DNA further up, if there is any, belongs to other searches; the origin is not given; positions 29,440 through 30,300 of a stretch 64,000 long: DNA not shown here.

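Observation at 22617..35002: Complete type 3 BREX defence locus with an upstream XRE regulator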

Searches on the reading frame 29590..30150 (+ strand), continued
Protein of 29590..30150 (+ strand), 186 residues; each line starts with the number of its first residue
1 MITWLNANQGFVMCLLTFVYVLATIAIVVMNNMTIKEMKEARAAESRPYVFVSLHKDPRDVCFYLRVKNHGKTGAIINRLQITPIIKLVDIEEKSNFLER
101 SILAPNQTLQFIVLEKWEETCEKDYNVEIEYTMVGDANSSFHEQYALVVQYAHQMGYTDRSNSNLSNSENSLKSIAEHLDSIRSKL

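Call 51: search_protein_families(library=pfam, proteins=[L092:6960-7787:+, L092:8742-9194:+, L092:9167-10033:+, L111:700-3864:+, L112:5077-6399:+, L112:6383-7543:+, L116:42-2408:+, L117:5338-6897:+, L117:7302-7979:+, L117:8765-10231:+], max_evalue=0.001)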
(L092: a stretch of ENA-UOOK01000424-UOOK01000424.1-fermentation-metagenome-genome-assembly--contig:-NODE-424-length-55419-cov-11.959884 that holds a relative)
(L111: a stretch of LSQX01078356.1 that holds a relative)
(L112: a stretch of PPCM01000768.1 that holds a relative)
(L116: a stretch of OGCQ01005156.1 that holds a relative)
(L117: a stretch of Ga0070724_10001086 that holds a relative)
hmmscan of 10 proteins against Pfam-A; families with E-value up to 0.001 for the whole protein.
L092:6960-7787:+ (275 aa): 3 families
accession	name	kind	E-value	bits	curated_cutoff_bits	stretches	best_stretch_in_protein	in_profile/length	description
PF06831.19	H2TH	-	5.3e-09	36.4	34.7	1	138-223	5-87/93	Formamidopyrimidine-DNA glycosylase H2TH domain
PF01149.29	Fapy_DNA_glyco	-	1.1e-05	26.5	25.5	1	1-83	1-82/117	Formamidopyrimidine-DNA glycosylase N-terminal domain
PF05833.16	NFACT_N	-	0.00098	18.4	31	0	138-219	170-245/456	NFACT N-terminal and middle domains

L092:8742-9194:+ (150 aa): 6 families
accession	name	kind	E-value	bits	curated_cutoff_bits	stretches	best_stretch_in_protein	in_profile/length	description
PF13248.11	Zn_ribbon_3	-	2.1e-07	30.6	27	0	141-150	17-26/26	zinc-ribbon domain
PF05129.18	Zn_ribbon_Elf1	-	3.9e-05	24.1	29.8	0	104-148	6-54/79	Transcription elongation factor Elf1 like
PF09723.15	Zn_ribbon_8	-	0.00019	21.8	34.4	0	120-148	5-34/41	Zinc ribbon domain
PF25206.1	DUF7836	-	0.00037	20.7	26.7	0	12-57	3-45/59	Domain of unknown function (DUF7836)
PF13240.11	Zn_Ribbon_1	-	0.00071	19.7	25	0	41-49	12-20/23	zinc-ribbon domain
PF08271.17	Zn_Ribbon_TF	-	0.00081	19.3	29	0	18-55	2-32/43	TFIIB zinc-binding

L092:9167-10033:+ (288 aa): 0 families

L111:700-3864:+ (1054 aa): 5 families
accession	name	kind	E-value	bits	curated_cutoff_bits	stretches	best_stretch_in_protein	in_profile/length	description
PF07669.17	Eco57I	-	9.2e-28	97.9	25.3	1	512-760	1-165/171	Eco57I restriction-modification methylase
PF02384.22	N6_Mtase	-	1.1e-10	41.8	20.4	0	657-789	122-236/311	N-6 DNA Methylase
PF12950.13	TaqI_C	-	4.9e-09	36.9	26.5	1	879-998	2-118/118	TaqI-like C-terminal specificity domain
PF25120.1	DUF7814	-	1.4e-05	25.4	27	1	257-298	119-159/228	Domain of unknown function (DUF7814)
PF20473.4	MmeI_Mtase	-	8.8e-05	22.2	27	1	431-684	10-160/259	MmeI, DNA-methyltransferase domain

L112:5077-6399:+ (440 aa): 0 families

L112:6383-7543:+ (386 aa): 1 family
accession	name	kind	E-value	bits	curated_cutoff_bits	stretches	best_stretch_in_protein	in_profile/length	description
PF01964.24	ThiC_Rad_SAM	-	8.7e-62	209.7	25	1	33-334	44-349/420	Radical SAM ThiC family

L116:42-2408:+ (788 aa): 1 family
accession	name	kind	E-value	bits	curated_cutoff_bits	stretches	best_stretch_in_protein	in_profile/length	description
PF07669.17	Eco57I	-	1.1e-26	94.4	25.3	1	523-665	2-171/171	Eco57I restriction-modification methylase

L117:5338-6897:+ (519 aa): 3 families
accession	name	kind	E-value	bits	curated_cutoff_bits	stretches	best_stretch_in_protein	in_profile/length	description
PF09992.14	NAGPA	-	7.4e-24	85.3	25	1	333-514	2-168/169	Phosphodiester glycosidase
PF01510.30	Amidase_2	-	4.8e-13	50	26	1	46-161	7-130/131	N-acetylmuramoyl-L-alanine amidase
PF01471.23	PG_binding_1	-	9.8e-12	45.3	23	1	230-282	5-57/57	Putative peptidoglycan binding domain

L117:7302-7979:+ (225 aa): 0 families

L117:8765-10231:+ (488 aa): 3 families
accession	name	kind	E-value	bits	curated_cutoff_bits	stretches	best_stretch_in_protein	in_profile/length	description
PF01871.22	AMMECR1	-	2.6e-42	144.6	25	1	325-485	1-166/168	AMMECR1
PF02900.23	LigB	-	1.5e-37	129.6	26.3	1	27-286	2-266/269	Catalytic LigB subunit of aromatic ring-opening dioxygenase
PF01875.22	Memo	-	2e-05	24.4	27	1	143-265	117-235/269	Memo-like protein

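Call 52: search_protein_families(library=pfam, proteins=[L114:8523-10208:+, L114:10138-11334:+, L110:2911-4368:+, L110:4384-5649:+, L096:920-2422:+, L096:2412-3677:+, L116:2387-2809:+, L112:8412-9020:+, L087:7345-8004:+, L081:9247-9921:+], max_evalue=0.001)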
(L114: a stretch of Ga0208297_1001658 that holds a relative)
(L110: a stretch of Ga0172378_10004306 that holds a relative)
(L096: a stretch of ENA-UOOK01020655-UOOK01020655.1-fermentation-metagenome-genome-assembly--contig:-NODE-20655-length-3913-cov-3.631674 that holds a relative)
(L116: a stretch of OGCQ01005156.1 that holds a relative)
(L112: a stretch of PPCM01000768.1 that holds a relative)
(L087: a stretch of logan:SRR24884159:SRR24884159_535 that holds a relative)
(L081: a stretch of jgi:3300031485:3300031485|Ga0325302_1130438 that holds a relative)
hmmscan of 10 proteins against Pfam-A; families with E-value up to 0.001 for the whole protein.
L114:8523-10208:+ (561 aa): 7 families
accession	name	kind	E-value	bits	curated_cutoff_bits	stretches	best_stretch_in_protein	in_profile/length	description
PF13175.12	AAA_15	-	3.1e-19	70.3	32.1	1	23-348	1-373/374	AAA ATPase domain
PF20469.4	OLD-like_TOPRIM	-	1.4e-13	51.6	23.2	1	392-456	2-67/67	Overcoming lysogenization defect protein-like, TOPRIM domain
PF13304.12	AAA_21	-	3.3e-12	47.5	27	2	47-124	1-72/304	AAA domain, putative AbiEii toxin, Type IV TA system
PF13476.12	AAA_23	-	9.5e-10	39.9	27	1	27-96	1-68/201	AAA domain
PF02463.25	SMC_N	-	3e-08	33.8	40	1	25-68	2-48/220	RecF/RecN/SMC N terminal domain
PF11398.14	DUF2813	-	0.00011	22.1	21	0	23-81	1-58/372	Protein of unknown function (DUF2813)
PF13555.12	AAA_29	-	0.00028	21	27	1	28-68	4-45/61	P-loop containing region of AAA domain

L114:10138-11334:+ (398 aa): 3 families
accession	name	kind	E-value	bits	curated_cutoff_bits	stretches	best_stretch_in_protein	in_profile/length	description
PF00580.27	UvrD-helicase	-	1.8e-15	57.8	23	2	149-207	193-253/271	UvrD/REP helicase N-terminal domain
PF13245.12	AAA_19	-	1.3e-07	32.3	25.1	1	17-205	9-129/134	AAA domain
PF01443.25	Viral_helicase1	-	0.00023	21.5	21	0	167-361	60-226/228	Viral superfamily 1 RNA helicase core domain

L110:2911-4368:+ (485 aa): 3 families
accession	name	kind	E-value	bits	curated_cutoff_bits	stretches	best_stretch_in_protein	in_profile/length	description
PF08245.18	Mur_ligase_M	-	2.4e-57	194.6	24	1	109-308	1-199/200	Mur ligase middle domain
PF02875.26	Mur_ligase_C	-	1.7e-31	110.1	28.4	1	331-458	1-127/127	Mur ligase, glutamate ligase domain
PF01225.30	Mur_ligase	-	4.2e-06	27.5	21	1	23-97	2-95/95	Mur ligase family, catalytic domain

L110:4384-5649:+ (421 aa): 1 family
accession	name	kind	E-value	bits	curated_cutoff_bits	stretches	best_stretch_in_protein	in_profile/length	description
PF00375.23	SDF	-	3.9e-97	326.2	27.9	1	18-410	3-386/387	Sodium:dicarboxylate symporter family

L096:920-2422:+ (500 aa): 3 families
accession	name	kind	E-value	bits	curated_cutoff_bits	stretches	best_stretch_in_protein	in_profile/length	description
PF02384.22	N6_Mtase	-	7.9e-109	364.2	20.4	1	149-460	2-311/311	N-6 DNA Methylase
PF12161.14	HsdM_N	-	4.2e-29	102.3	24.5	1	12-138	2-135/135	HsdM N-terminal domain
PF05175.20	MTS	-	0.00071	19.7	23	0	183-282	21-111/170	Methyltransferase small domain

L096:2412-3677:+ (421 aa): 1 family
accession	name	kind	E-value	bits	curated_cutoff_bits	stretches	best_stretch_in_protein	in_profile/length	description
PF01420.25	Methylase_S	-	9.7e-47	159.7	22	2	4-182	2-168/168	Type I restriction modification DNA specificity domain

L116:2387-2809:+ (140 aa): 0 families

L112:8412-9020:+ (202 aa): 1 family
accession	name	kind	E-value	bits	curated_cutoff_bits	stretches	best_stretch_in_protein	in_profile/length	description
PF19503.4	DUF6037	-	5.2e-23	82.5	28.8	1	1-198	1-197/200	Family of unknown function (DUF6037)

L087:7345-8004:+ (219 aa): 0 families

L081:9247-9921:+ (224 aa): 0 families

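Call 58: search_protein_families(library=ncbifam, proteins=[window:29590-30150:+], max_evalue=0.001)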
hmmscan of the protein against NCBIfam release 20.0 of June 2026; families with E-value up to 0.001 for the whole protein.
window:29590-30150:+ (186 aa): 0 families

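Call 59: search_protein_families(library=phrogs, proteins=[window:29590-30150:+, L087:7345-8004:+, L081:9247-9921:+], max_evalue=0.001)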
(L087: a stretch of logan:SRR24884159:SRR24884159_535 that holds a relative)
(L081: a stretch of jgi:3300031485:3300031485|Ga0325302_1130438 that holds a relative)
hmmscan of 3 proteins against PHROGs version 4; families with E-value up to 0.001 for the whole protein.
window:29590-30150:+ (186 aa): 2 families
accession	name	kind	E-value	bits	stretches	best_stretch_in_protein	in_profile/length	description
phrog_9607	-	unknown function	2.7e-16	60.9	1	20-176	16-171/179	-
phrog_11802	-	unknown function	3.1e-06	28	1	12-183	16-188/230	-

L087:7345-8004:+ (219 aa): 0 families

L081:9247-9921:+ (224 aa): 0 families

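Call 64: search_dna_similar(query=window:29590-30147:+, collection=plasmids, mode=protein, max_evalue=0.001, max_rows=20)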
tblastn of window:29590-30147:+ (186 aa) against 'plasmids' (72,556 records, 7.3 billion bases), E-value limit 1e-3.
No match.

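Call 65: search_dna_similar(query=window:29590-30147:+, collection=phages, mode=protein, max_evalue=0.001, max_rows=20)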
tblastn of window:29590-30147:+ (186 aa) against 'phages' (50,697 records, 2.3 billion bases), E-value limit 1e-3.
Records with a match: 1; places in all: 1; records where one place covers at least 80% of the query: 1.
Best place of each record, by identity: <60% 1.
By first word of the organism name: Flavonifractor 1.
By host as written in the record: Flavonifractor plautii 1.
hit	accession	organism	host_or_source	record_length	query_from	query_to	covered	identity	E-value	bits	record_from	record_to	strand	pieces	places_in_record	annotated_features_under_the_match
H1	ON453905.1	Flavonifractor phage Cormatin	Flavonifractor plautii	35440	4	154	81%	26.7%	2e-6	52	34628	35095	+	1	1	hypothetical protein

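Call 67: get_annotated_region(hit=H1, flank=5000)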
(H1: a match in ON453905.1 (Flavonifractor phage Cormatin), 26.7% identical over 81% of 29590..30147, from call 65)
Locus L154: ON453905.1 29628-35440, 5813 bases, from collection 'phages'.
description: Flavonifractor phage Cormatin, complete genome.
organism: Flavonifractor phage Cormatin (NCBI taxid 2951977)
taxonomy: Viruses
host: Flavonifractor plautii; source: feces; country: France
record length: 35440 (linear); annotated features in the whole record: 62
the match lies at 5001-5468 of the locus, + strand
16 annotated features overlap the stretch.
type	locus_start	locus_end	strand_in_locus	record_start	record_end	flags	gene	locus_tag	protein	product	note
CDS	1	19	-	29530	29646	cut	-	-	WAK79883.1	hypothetical protein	rasttk_feature_creation_tool=/opt/patric-common/ runtime/bin/phanotate version 1.5.0; ...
CDS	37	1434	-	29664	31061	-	-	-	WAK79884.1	DnaB-like replicative DNA helicase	rasttk_feature_creation_tool=/opt/patric-common/ runtime/bin/phanotate version 1.5.0; HHpred against PHROGS v3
CDS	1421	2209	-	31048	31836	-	-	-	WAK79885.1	replication initiation protein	rasttk_feature_creation_tool=/opt/patric-common/ runtime/bin/phanotate version 1.5.0; HHpred against PHROGS v3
CDS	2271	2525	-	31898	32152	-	-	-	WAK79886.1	hypothetical protein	rasttk_feature_creation_tool=/opt/patric-common/ runtime/bin/phanotate version 1.5.0; ...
CDS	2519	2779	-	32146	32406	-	-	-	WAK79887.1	hypothetical protein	rasttk_feature_creation_tool=/opt/patric-common/ runtime/bin/phanotate version 1.5.0; ...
CDS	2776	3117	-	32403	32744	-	-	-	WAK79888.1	hypothetical protein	rasttk_feature_creation_tool=/opt/patric-common/ runtime/bin/phanotate version 1.5.0; ...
CDS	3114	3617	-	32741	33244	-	-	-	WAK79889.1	transcriptional regulator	rasttk_feature_creation_tool=/opt/patric-common/ runtime/bin/phanotate version 1.5.0; HHpred against PHROGS v3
CDS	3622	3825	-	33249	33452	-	-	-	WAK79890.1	hypothetical protein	rasttk_feature_creation_tool=/opt/patric-common/ runtime/bin/phanotate version 1.5.0; ...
CDS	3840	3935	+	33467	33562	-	-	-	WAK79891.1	hypothetical protein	rasttk_feature_creation_tool=/opt/patric-common/ runtime/bin/phanotate version 1.5.0; ...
CDS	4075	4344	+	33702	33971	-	-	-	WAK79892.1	hypothetical protein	rasttk_feature_creation_tool=/opt/patric-common/ runtime/bin/phanotate version 1.5.0; ...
CDS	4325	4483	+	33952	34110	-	-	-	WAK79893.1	hypothetical protein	rasttk_feature_creation_tool=/opt/patric-common/ runtime/bin/phanotate version 1.5.0; ...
CDS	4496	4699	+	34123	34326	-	-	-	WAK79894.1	hypothetical protein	rasttk_feature_creation_tool=/opt/patric-common/ runtime/bin/phanotate version 1.5.0; ...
CDS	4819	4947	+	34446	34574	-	-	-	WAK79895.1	hypothetical protein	rasttk_feature_creation_tool=/opt/patric-common/ runtime/bin/phanotate version 1.5.0; ...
CDS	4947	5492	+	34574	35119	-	-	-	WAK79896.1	hypothetical protein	rasttk_feature_creation_tool=/opt/patric-common/ runtime/bin/phanotate version 1.5.0; ...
CDS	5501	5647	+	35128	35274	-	-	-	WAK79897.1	hypothetical protein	rasttk_feature_creation_tool=/opt/patric-common/ runtime/bin/phanotate version 1.5.0; ...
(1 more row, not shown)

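Call 71: search_solved_structures(query=A1, max_evalue=1)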
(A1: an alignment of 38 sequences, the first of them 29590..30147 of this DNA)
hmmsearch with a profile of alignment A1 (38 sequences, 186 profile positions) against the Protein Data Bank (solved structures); distinct sequences matched with E-value up to 1: 0.

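Call 73: find_encoding_contigs(protein=P0039, flank=6000, max_places=1)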
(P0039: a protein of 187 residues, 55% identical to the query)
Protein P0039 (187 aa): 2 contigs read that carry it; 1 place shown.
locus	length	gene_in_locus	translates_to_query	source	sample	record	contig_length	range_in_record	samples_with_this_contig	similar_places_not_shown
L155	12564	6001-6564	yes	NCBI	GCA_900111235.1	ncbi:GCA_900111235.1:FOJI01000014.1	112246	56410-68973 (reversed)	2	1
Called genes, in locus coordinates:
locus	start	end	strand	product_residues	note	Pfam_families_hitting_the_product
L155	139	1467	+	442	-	PF07693:KAP_NTPase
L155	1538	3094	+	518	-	PF07693:KAP_NTPase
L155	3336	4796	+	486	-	PF12161:HsdM_N, PF02384:N6_Mtase, PF01170:UPF0020 (weak), PF07669:Eco57I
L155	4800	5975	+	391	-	PF01420:Methylase_S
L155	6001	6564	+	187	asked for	-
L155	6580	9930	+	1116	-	PF13643:DUF4145 (weak), PF04313:HSDR_N (weak), PF00270:DEAD, PF04851:ResIII, PF18766:SWI2_SNF2, PF00271:Helicase_C (weak), PF08463:EcoEI_R_C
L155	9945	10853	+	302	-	-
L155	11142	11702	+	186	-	-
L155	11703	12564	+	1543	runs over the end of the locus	-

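Call 74: find_encoding_contigs(protein=P0045, flank=6000, max_places=1)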
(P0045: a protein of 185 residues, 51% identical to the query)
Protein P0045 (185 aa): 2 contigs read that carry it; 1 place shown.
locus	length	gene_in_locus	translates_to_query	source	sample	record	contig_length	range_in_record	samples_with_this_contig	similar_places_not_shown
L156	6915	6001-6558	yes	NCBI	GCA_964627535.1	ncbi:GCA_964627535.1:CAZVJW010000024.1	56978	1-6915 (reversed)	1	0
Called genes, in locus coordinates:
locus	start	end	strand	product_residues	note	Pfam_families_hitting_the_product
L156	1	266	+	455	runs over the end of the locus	PF00483:NTP_transferase, PF12804:NTP_transf_3, PF25084:LbH_EIF2B, PF25087:GMPPB_C, PF14602:Hexapep_2 (faint), PF25084:LbH_EIF2B (weak), PF00132:Hexapep (weak)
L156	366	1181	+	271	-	-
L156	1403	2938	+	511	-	PF12161:HsdM_N, PF02384:N6_Mtase, PF01170:UPF0020, PF07669:Eco57I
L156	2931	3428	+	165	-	PF12698:ABC2_membrane_3 (weak)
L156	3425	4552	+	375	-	PF01420:Methylase_S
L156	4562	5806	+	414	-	-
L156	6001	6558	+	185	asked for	-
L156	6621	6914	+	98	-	?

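Call 75: find_encoding_contigs(protein=P0021, flank=6000, max_places=2)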
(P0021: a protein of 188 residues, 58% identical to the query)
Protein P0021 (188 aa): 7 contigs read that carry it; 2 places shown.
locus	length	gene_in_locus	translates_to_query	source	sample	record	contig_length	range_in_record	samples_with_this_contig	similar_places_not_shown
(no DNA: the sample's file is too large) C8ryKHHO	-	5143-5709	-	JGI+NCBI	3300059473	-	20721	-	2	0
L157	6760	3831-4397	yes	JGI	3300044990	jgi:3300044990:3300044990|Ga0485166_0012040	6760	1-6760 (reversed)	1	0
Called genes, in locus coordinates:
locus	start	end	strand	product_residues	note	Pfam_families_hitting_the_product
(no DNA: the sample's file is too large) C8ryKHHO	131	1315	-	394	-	-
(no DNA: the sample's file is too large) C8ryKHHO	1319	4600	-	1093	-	PF20720:nSTAND3, PF25199:nSTAND_NTPase5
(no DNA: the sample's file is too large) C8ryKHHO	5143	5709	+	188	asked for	-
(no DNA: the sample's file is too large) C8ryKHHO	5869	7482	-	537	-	PF00239:Resolvase, PF07508:Recombinase, PF13408:Zn_ribbon_recom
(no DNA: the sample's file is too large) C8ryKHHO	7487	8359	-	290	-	PF07508:Recombinase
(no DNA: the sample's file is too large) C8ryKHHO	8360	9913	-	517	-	PF00239:Resolvase, PF07508:Recombinase, PF13408:Zn_ribbon_recom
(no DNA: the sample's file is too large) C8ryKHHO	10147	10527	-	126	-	PF02452:PemK_toxin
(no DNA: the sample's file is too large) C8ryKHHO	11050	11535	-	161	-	PF08281:Sigma70_r4_2 (weak)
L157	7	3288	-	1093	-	PF20720:nSTAND3, PF25199:nSTAND_NTPase5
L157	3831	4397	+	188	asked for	-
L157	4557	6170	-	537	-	PF00239:Resolvase, PF07508:Recombinase, PF13408:Zn_ribbon_recom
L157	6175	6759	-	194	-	?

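Call 78: search_protein_representatives(alignment_id=A1)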
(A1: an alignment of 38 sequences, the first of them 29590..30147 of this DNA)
Query: 38 sequences, 186 profile positions. Proteins with E-value up to 0.001 (for the whole library): 2691; up to 1e-10: 511; up to 1e-30: 24. The best 150 are listed.
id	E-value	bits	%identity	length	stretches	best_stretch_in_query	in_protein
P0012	1.9e-85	301.5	-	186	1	1-186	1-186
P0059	1.1e-72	259.9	-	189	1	1-186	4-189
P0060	1.5e-66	239.9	-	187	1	1-186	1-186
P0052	1.5e-65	236.6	-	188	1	1-185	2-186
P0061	1.2e-56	207.6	-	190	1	1-186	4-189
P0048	1.9e-55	203.8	-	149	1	38-186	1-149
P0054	4.9e-54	199.1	-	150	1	2-129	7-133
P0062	1.8e-52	194.0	-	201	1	2-185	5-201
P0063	1.2e-43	165.2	-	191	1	2-180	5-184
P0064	2.8e-43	164.0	-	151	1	1-148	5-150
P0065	6.4e-43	162.9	-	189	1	2-186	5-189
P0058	6.3e-41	156.4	-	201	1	1-186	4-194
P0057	1.9e-38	148.3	-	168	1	1-160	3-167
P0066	5.3e-38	146.9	-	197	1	1-183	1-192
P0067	1.5e-35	138.9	-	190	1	4-186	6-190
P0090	1.7e-26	109.3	-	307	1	2-185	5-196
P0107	4.5e-24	101.4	-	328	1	1-182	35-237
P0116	3.1e-23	98.7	-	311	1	2-154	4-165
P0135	5.2e-22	94.7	-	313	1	1-155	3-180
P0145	5.1e-21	91.5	-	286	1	1-176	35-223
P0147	7.3e-21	91.0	-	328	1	2-185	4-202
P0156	4.0e-20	88.6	-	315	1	1-180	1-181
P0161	1.6e-19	86.6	-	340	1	1-184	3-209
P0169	9.1e-19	84.1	-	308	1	3-180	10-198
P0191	6.5e-18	81.3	-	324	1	2-154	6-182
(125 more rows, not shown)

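Call 79: search_protein_families(library=pfam, proteins=[P0090, P0107, P0116, P0135, P0147, P0156, P0161, P0169, P0191, P0145], max_evalue=0.01)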
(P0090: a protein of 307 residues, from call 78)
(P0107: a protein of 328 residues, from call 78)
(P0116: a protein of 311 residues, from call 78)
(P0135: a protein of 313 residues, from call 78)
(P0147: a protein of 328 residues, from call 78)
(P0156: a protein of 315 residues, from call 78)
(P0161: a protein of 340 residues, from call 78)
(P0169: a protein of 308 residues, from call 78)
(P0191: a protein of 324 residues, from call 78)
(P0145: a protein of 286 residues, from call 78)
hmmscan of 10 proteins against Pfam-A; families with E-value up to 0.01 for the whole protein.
P0090 (307 aa): 0 families

P0107 (328 aa): 0 families

P0116 (311 aa): 0 families

P0135 (313 aa): 0 families

P0147 (328 aa): 0 families

P0156 (315 aa): 0 families

P0161 (340 aa): 0 families

P0169 (308 aa): 0 families

P0191 (324 aa): 0 families

P0145 (286 aa): 0 families

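Call 80: find_encoding_contigs(protein=P0057, flank=6000, max_places=3)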
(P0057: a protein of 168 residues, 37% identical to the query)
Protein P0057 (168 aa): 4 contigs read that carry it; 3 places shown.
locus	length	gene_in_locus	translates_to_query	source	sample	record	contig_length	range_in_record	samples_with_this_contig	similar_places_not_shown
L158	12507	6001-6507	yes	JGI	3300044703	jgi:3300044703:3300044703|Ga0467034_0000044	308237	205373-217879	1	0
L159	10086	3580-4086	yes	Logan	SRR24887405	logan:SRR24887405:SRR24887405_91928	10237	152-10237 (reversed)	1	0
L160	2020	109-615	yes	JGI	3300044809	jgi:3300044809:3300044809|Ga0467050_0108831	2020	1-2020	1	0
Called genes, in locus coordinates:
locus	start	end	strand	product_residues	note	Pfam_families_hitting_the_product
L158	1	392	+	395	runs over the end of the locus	PF01676:Metalloenzyme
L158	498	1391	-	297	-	PF00753:Lactamase_B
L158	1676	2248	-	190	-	PF00156:Pribosyltran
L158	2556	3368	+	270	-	PF02872:5_nucleotid_C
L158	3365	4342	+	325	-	PF00149:Metallophos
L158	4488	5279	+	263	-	PF02502:LacAB_rpiB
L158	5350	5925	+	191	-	-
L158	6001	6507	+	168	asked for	-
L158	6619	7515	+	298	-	PF01791:DeoC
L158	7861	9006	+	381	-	-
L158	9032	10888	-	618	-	PF17900:Peptidase_M1_N, PF01433:Peptidase_M1, PF09127:Leuk-A4-hydro_C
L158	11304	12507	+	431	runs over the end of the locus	PF00483:NTP_transferase, PF24894:Hexapep_GlmU (weak), PF25247:LbH_GLGC, PF25084:LbH_EIF2B (faint), PF25087:GMPPB_C (faint)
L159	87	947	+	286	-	PF02872:5_nucleotid_C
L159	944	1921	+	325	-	PF00149:Metallophos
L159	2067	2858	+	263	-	PF02502:LacAB_rpiB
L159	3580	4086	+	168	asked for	-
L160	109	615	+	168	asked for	-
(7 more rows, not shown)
